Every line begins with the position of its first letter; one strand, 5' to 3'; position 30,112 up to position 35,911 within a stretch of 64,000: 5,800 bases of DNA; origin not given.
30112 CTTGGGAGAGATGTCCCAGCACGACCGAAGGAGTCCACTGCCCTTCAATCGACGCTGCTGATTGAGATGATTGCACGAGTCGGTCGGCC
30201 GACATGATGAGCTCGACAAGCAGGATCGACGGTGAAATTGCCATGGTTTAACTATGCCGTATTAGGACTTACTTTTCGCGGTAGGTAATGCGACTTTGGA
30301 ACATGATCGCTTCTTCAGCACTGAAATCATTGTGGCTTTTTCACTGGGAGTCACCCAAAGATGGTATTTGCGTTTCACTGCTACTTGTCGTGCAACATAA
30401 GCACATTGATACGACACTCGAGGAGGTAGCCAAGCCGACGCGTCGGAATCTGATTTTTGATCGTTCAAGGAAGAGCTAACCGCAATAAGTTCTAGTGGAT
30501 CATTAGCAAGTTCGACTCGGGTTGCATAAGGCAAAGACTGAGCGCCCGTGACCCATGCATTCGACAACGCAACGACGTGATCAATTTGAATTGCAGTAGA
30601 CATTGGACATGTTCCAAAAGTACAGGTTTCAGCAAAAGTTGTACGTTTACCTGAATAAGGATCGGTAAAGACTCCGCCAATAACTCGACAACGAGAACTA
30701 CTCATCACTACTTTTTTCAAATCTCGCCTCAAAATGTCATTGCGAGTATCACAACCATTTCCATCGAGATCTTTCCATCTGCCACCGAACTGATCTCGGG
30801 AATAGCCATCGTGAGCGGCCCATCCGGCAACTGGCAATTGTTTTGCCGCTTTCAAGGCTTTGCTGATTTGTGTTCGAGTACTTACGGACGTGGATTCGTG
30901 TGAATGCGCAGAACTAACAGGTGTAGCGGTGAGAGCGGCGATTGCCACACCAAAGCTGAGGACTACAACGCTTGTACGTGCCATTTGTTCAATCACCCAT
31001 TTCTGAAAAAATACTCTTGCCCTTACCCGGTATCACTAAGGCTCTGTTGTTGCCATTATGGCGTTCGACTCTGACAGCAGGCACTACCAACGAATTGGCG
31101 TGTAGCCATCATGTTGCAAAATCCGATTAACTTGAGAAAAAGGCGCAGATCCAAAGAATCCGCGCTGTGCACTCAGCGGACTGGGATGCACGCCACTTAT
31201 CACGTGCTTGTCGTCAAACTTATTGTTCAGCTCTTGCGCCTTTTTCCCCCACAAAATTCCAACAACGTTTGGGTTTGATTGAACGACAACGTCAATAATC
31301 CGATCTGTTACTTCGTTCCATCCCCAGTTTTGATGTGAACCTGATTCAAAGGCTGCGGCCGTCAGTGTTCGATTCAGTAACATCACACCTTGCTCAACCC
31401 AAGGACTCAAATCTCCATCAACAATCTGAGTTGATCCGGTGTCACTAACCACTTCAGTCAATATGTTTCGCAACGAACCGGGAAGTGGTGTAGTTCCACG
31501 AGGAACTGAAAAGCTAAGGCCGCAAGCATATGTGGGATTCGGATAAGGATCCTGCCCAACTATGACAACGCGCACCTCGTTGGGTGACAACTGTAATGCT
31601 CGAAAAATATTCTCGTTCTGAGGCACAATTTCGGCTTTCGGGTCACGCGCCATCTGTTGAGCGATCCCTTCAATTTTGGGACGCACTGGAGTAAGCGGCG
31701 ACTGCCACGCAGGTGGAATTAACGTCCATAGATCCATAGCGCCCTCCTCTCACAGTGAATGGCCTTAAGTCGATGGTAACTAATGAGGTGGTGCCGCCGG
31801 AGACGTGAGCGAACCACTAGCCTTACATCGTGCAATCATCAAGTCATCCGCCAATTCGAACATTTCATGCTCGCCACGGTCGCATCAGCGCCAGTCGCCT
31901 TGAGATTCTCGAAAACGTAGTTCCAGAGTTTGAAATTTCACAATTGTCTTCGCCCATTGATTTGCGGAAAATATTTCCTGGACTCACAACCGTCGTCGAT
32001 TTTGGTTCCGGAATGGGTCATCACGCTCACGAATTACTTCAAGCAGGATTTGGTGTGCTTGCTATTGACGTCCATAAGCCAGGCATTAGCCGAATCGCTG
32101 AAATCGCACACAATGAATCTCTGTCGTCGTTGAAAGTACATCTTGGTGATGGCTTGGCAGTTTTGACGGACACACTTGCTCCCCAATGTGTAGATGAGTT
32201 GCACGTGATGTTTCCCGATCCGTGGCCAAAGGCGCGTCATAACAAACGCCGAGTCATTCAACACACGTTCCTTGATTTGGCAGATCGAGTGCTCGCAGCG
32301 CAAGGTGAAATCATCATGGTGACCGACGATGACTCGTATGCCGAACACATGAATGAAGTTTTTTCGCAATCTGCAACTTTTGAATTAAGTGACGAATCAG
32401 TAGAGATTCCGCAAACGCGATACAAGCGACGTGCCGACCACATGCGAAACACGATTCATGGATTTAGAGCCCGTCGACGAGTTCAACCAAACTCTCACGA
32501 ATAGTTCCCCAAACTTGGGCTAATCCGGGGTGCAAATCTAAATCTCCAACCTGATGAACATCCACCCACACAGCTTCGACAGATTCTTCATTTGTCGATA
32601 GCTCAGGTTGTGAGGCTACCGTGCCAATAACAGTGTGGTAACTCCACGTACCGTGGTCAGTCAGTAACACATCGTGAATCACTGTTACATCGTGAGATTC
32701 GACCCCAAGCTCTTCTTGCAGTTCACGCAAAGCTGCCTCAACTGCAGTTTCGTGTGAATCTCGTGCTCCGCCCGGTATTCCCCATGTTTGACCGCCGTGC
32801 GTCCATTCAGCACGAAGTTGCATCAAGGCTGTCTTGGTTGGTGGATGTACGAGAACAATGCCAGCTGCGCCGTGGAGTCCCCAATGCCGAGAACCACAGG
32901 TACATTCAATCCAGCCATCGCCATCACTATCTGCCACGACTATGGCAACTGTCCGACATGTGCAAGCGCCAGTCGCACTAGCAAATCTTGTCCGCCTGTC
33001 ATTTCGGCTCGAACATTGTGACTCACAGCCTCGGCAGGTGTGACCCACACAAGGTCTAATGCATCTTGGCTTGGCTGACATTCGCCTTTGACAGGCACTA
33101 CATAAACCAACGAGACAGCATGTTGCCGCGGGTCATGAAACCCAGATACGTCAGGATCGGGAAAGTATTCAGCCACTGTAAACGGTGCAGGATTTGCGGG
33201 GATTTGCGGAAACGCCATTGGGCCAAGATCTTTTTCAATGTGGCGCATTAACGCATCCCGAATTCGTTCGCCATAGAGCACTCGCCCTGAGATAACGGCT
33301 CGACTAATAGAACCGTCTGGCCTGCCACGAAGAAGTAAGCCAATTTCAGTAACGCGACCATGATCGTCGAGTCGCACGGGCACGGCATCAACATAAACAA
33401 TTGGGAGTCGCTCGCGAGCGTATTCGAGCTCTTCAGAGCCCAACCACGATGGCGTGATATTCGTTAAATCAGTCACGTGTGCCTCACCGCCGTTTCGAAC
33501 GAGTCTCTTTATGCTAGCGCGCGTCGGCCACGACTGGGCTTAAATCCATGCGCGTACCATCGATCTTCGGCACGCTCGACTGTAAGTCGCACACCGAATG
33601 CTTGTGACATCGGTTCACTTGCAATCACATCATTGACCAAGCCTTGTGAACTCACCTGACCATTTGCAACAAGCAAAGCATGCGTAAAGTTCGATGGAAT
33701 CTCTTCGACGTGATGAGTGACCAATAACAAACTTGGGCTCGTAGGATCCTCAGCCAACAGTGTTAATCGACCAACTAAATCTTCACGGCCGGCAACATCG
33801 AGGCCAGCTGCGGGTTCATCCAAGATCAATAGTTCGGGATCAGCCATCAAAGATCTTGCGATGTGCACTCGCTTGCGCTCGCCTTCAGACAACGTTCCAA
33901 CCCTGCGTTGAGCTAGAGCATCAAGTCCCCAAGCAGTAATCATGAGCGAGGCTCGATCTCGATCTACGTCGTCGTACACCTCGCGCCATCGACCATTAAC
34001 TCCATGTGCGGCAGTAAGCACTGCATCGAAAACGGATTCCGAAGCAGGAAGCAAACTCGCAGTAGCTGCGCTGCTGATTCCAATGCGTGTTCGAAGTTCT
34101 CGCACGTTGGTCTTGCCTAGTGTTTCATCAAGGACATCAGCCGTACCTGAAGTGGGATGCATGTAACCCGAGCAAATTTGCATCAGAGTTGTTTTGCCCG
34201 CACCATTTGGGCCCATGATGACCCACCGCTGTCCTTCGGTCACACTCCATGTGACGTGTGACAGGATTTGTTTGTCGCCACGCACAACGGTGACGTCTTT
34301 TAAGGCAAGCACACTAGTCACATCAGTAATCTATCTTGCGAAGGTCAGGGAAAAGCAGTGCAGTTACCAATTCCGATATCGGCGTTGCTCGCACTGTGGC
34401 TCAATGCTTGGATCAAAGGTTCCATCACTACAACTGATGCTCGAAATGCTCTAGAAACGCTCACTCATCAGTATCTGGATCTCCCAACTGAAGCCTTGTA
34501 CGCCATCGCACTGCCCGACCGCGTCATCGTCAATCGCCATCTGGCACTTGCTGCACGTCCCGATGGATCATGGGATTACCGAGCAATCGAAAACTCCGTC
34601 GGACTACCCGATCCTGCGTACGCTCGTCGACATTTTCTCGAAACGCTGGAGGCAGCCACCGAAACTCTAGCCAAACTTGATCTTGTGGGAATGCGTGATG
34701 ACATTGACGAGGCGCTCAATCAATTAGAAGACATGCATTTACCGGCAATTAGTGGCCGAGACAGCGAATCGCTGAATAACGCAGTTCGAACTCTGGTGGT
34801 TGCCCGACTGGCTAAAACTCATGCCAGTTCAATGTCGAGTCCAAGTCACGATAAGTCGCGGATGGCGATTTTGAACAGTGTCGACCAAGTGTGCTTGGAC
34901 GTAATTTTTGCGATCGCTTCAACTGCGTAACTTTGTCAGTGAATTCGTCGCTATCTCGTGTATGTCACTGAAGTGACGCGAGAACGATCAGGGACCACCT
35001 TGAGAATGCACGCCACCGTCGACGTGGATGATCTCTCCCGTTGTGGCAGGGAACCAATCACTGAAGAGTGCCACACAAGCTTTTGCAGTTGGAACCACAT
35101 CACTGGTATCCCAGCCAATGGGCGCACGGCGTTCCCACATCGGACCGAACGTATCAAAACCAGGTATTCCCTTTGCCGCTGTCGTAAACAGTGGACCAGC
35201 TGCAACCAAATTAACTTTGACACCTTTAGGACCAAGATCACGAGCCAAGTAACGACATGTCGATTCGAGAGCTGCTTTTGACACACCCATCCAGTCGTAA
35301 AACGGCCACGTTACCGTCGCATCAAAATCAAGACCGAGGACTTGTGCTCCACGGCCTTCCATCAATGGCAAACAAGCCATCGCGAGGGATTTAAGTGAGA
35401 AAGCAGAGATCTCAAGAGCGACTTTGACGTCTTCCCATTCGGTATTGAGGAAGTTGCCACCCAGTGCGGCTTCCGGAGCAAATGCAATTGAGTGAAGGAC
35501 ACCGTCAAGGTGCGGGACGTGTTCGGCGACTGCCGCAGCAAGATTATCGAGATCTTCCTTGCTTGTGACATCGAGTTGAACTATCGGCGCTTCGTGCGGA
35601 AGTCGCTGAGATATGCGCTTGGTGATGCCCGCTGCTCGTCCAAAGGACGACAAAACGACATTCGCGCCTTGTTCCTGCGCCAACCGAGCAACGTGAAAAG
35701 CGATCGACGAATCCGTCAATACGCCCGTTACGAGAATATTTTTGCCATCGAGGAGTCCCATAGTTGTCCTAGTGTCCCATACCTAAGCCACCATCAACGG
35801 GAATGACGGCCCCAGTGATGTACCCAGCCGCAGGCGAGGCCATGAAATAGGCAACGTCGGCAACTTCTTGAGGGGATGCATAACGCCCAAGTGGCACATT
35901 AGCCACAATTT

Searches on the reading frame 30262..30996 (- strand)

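Call 51: search_protein_families(library=pfam, max_evalue=0.000001, proteins=[window:30262-30996:-])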
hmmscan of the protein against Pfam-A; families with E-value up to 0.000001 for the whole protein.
window:30262-30996:- (244 aa): 1 family
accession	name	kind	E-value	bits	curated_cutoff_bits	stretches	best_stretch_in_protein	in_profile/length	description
PF07510.16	GmrSD_C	-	1.9e-14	54.1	23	1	83-225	1-137/138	GmrSD restriction endonucleases, C-terminal domain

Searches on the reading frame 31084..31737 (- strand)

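Call 51: search_protein_families(library=pfam, max_evalue=0.000001, proteins=[window:31084-31737:-])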
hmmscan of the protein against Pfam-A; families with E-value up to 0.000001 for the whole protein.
window:31084-31737:- (217 aa): 1 family
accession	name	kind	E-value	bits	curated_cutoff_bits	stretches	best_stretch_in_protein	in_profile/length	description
PF03167.25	UDG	-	1.4e-11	45.1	24.3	1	52-208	6-141/141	Uracil DNA glycosylase superfamily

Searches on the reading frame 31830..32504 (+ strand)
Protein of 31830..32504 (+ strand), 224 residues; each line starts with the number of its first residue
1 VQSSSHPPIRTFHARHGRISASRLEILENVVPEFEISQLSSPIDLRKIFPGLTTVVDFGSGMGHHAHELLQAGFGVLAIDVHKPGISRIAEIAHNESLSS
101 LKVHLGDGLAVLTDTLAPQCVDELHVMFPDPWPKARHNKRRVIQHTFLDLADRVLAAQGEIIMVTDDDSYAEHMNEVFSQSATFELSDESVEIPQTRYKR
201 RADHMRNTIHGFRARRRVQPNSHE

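Call 51: search_protein_families(library=pfam, max_evalue=0.000001, proteins=[window:31830-32504:+])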
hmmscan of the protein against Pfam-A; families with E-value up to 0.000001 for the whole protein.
window:31830-32504:+ (224 aa): 1 family
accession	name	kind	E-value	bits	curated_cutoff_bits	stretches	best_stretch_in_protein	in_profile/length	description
PF02390.23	Methyltransf_4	-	1.7e-33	115.9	24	1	54-199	4-160/173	Putative methyltransferase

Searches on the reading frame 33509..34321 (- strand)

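Call 52: search_protein_families(library=pfam, max_evalue=0.000001, proteins=[window:33509-34321:-])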
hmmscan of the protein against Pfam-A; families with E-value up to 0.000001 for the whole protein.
window:33509-34321:- (270 aa): 2 families
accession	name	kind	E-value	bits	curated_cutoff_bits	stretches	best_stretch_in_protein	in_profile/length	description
PF00005.33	ABC_tran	-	1e-28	101.1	25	1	20-171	1-136/137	ABC transporter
PF13304.12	AAA_21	-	4e-08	34.1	27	0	144-206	238-301/304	AAA domain, putative AbiEii toxin, Type IV TA system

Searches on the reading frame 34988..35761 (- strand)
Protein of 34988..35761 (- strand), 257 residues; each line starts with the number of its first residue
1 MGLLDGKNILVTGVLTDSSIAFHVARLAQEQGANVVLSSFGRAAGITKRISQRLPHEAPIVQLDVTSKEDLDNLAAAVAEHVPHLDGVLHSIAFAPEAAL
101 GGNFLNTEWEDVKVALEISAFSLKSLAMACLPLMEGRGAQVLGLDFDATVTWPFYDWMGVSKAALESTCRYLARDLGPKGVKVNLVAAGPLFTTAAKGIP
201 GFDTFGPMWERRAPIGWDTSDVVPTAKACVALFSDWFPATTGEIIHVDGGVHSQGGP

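Call 52: search_protein_families(library=pfam, max_evalue=0.000001, proteins=[window:34988-35761:-])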
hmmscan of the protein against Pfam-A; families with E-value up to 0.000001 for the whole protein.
window:34988-35761:- (257 aa): 2 families
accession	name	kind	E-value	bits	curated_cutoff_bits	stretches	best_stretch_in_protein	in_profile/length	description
PF13561.12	adh_short_C2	-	1.3e-66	225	27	1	13-252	1-236/236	Enoyl-(Acyl carrier protein) reductase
PF00106.31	adh_short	-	2.7e-16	60.1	26.6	1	7-197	1-188/195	short chain dehydrogenase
